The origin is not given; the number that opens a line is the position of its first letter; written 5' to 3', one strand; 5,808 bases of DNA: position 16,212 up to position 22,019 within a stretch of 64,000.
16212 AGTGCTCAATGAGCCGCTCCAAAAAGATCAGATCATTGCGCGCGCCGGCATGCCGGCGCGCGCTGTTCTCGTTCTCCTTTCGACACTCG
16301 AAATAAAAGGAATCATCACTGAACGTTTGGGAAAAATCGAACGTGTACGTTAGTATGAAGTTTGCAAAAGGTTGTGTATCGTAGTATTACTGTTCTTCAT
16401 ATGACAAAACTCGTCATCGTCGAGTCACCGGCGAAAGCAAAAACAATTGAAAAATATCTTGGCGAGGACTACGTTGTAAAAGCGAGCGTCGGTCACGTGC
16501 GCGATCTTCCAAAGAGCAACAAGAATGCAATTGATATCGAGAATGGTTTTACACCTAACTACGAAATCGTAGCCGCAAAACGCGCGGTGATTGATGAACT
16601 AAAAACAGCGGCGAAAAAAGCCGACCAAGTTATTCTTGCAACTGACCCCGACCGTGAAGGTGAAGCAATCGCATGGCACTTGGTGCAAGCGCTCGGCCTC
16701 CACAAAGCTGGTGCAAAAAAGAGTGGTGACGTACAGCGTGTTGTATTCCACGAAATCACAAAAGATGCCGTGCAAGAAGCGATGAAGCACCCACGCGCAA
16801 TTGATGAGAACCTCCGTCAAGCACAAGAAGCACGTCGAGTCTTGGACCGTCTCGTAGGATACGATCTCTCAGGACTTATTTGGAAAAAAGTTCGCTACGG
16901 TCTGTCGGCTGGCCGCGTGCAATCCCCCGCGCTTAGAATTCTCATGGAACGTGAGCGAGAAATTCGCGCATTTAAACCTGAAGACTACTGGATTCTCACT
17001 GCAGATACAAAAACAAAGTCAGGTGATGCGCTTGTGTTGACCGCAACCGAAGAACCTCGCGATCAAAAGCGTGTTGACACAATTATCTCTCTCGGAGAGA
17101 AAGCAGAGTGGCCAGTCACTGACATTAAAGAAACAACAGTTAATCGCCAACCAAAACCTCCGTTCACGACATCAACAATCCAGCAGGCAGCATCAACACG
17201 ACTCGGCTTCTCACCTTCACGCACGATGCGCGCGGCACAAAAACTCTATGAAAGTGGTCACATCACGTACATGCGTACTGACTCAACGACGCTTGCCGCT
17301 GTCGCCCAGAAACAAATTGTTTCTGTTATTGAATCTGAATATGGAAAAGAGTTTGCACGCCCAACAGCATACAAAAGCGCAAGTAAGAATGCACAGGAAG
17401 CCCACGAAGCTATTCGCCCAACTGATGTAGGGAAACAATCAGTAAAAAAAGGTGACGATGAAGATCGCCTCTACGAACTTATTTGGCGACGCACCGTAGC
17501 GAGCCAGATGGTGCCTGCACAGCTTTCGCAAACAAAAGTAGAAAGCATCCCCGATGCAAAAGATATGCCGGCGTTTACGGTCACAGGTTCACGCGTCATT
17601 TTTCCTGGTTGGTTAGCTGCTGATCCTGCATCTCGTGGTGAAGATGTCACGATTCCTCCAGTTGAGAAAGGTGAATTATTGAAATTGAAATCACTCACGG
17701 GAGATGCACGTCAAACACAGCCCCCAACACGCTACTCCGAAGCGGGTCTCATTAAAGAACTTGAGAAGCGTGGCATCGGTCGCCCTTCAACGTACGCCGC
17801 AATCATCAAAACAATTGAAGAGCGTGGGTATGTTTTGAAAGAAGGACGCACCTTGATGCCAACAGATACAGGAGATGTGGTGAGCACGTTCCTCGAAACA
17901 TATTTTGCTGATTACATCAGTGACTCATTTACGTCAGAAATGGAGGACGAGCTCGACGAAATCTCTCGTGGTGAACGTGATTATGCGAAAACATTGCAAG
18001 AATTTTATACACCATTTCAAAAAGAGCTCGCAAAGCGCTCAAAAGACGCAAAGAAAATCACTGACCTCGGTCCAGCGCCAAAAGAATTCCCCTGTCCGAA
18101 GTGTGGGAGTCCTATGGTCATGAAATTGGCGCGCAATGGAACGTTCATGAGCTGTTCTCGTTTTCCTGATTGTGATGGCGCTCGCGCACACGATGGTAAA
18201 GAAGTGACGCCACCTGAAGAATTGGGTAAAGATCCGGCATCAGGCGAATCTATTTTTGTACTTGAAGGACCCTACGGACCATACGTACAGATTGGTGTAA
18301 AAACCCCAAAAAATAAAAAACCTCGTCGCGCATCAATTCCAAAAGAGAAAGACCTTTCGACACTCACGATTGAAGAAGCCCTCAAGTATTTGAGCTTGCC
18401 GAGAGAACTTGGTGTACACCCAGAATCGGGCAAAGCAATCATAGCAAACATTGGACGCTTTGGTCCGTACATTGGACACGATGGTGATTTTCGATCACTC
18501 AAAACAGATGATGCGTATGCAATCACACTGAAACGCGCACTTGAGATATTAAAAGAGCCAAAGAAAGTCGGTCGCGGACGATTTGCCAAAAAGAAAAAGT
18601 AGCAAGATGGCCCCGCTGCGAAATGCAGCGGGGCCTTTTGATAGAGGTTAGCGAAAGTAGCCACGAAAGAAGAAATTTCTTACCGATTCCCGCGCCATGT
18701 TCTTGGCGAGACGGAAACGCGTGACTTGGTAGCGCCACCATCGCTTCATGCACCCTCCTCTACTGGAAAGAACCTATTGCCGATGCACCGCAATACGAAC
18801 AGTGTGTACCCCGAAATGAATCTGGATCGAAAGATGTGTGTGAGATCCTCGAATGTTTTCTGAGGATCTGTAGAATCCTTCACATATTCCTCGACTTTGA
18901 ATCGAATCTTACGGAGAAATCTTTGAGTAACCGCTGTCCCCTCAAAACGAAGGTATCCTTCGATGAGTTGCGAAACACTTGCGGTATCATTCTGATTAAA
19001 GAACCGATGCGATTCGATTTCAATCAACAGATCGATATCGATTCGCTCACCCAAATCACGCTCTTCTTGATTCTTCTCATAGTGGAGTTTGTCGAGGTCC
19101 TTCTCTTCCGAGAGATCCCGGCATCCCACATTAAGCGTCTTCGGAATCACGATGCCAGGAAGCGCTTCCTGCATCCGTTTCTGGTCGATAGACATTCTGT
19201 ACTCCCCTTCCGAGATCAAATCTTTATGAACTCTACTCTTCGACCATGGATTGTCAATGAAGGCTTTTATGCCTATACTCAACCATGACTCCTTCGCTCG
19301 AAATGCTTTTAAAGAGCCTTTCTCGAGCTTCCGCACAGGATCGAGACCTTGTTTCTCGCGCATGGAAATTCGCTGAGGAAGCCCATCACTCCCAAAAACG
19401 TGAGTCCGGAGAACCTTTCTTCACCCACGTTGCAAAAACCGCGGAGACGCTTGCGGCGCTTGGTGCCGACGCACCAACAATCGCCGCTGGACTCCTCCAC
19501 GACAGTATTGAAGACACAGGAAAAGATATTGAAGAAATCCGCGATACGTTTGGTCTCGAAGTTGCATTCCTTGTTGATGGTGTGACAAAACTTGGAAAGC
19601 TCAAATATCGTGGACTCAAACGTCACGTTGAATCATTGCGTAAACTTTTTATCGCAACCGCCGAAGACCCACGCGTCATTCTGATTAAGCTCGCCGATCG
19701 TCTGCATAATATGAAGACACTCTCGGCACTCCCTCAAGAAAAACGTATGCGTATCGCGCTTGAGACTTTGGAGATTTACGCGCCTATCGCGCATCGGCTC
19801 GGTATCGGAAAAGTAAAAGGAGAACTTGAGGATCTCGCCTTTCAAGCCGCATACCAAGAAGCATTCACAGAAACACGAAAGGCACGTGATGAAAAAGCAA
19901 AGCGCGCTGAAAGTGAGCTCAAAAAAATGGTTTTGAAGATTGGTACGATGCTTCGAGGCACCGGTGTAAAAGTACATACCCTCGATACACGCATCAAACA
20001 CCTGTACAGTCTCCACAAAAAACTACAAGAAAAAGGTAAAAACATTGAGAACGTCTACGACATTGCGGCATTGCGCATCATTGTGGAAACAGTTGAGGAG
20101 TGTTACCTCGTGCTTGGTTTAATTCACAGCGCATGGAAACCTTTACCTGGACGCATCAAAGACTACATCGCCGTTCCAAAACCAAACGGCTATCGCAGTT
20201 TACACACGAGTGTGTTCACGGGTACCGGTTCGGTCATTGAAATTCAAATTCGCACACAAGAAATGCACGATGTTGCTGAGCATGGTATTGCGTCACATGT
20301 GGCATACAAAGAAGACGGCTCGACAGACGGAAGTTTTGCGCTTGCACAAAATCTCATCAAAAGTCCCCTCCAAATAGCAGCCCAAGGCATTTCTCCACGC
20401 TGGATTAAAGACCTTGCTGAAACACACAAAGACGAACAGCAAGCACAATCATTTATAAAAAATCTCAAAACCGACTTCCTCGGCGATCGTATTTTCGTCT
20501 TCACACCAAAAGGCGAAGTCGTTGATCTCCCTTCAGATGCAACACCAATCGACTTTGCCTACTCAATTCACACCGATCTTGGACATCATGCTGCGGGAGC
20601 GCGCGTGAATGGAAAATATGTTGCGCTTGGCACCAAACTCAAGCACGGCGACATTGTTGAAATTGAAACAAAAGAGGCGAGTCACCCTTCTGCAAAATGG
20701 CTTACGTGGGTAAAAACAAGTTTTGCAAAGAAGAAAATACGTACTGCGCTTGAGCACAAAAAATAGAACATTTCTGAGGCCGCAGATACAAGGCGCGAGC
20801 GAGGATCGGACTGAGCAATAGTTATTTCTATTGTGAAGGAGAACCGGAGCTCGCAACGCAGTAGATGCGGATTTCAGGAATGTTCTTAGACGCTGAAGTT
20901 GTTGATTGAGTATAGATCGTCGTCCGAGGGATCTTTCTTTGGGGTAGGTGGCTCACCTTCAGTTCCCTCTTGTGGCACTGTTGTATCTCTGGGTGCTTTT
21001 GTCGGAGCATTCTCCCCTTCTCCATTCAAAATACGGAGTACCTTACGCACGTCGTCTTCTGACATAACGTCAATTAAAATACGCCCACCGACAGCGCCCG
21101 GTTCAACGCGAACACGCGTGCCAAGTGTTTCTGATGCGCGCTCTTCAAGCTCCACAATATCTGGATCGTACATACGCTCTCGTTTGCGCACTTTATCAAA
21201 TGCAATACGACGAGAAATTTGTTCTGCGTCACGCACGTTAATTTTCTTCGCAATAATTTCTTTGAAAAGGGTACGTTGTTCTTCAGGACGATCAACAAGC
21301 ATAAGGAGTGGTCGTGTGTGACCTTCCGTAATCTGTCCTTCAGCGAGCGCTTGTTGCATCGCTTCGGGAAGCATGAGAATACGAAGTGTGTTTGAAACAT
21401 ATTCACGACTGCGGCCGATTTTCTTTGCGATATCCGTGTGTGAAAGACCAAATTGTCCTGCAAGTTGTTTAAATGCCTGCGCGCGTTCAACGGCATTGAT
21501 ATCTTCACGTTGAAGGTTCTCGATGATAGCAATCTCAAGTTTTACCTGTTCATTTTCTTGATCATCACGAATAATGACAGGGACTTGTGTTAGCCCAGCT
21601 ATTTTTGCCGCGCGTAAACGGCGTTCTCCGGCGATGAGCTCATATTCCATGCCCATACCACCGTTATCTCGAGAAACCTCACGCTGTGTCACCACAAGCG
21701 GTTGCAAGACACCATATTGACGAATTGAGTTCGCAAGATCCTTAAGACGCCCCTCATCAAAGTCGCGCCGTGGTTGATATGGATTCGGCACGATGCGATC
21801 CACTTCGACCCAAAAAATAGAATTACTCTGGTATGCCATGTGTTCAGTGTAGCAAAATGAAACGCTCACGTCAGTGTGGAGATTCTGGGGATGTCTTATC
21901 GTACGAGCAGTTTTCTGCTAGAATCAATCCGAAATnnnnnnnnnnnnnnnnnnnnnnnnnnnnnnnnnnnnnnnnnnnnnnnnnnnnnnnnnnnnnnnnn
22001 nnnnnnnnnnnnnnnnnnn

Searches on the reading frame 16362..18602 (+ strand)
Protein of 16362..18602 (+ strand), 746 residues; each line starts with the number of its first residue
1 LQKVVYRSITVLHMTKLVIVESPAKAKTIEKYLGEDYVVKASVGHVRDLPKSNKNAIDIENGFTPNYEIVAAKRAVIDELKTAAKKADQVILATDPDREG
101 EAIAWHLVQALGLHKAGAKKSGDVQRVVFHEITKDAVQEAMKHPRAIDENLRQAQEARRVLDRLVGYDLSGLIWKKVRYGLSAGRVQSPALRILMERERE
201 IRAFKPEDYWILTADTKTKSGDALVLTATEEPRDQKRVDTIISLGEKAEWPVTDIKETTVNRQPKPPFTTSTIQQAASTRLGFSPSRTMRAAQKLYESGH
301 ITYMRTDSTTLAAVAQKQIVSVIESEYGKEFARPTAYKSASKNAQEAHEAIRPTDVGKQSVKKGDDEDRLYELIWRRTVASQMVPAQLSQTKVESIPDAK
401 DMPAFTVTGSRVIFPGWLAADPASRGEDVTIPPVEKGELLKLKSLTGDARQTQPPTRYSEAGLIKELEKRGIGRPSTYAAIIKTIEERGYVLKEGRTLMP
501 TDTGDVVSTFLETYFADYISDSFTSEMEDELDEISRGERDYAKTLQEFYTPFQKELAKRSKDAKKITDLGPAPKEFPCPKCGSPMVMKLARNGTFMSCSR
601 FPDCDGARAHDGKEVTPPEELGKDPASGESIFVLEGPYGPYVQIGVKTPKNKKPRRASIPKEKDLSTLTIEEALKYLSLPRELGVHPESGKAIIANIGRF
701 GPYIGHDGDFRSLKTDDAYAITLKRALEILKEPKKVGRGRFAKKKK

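Call 9: search_protein_families(library=pfam, proteins=[window:16362-18602:+], max_evalue=0.0001)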
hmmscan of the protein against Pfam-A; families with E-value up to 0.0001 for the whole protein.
window:16362-18602:+ (746 aa): 5 families
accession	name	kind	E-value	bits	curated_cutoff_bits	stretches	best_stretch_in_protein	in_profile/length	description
PF01131.25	Topoisom_bac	-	3.8e-120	402.1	35.1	1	147-545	2-410/411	DNA topoisomerase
PF13368.11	Toprim_C_rpt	-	5e-33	113.2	22.3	2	686-738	1-54/57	Topoisomerase C-terminal repeat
PF01751.28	Toprim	-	1.7e-24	86.2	23.1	1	16-132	1-96/96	Toprim domain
PF01396.24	Zn_ribbon_Top1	-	4.8e-12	45.9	32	1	578-608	4-34/39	Topoisomerase DNA binding C4 zinc finger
PF13662.12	Toprim_4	-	4.6e-05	24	25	0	16-111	2-74/85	Toprim domain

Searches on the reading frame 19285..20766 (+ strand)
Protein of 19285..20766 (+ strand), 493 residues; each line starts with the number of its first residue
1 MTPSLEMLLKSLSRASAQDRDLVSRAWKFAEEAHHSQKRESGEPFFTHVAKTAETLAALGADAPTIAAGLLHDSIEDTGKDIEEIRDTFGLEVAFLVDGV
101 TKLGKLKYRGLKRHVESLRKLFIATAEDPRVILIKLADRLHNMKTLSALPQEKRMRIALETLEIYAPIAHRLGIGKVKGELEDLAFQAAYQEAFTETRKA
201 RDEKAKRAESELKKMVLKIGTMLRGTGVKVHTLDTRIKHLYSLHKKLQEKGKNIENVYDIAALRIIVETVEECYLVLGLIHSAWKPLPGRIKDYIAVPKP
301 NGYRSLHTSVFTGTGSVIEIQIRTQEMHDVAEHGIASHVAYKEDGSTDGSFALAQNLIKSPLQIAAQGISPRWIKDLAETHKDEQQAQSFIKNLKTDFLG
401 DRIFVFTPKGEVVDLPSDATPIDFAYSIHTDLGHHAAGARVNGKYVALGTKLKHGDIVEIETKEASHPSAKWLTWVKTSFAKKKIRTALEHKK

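Call 9: search_protein_families(library=pfam, proteins=[window:19285-20766:+], max_evalue=0.0001)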
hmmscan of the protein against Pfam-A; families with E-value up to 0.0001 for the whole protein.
window:19285-20766:+ (493 aa): 4 families
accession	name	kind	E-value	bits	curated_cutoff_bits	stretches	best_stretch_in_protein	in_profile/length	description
PF13328.12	HD_4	-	3.7e-47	160.4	27.2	1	26-174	1-155/156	HD domain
PF04607.23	RelA_SpoT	-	2.4e-41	141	27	1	235-345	1-112/113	Region found in RelA / SpoT proteins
PF02824.27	TGS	-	3.2e-24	85.2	22.2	1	403-460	1-58/60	TGS domain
PF01966.28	HD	-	2.9e-11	44.1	22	1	46-143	2-116/116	HD domain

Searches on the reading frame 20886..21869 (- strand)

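Call 9: search_protein_families(library=pfam, proteins=[window:20886-21869:-], max_evalue=0.0001)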
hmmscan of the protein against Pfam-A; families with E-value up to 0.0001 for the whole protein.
window:20886-21869:- (327 aa): 4 families
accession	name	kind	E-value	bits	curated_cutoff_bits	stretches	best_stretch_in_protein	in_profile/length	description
PF17762.8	HTH_ParB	-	3e-30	104.8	22.6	1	122-221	1-99/102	ParB HTH domain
PF02195.25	ParB_N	-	8e-29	100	26.3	1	20-120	5-95/95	ParB N-terminal domain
PF23552.2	ParB_C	-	9.9e-06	25.4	23.8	1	235-270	2-38/50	ParB dimerisation domain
PF08535.16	KorB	-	9.8e-05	22.7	22.3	0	141-181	3-43/89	KorB domain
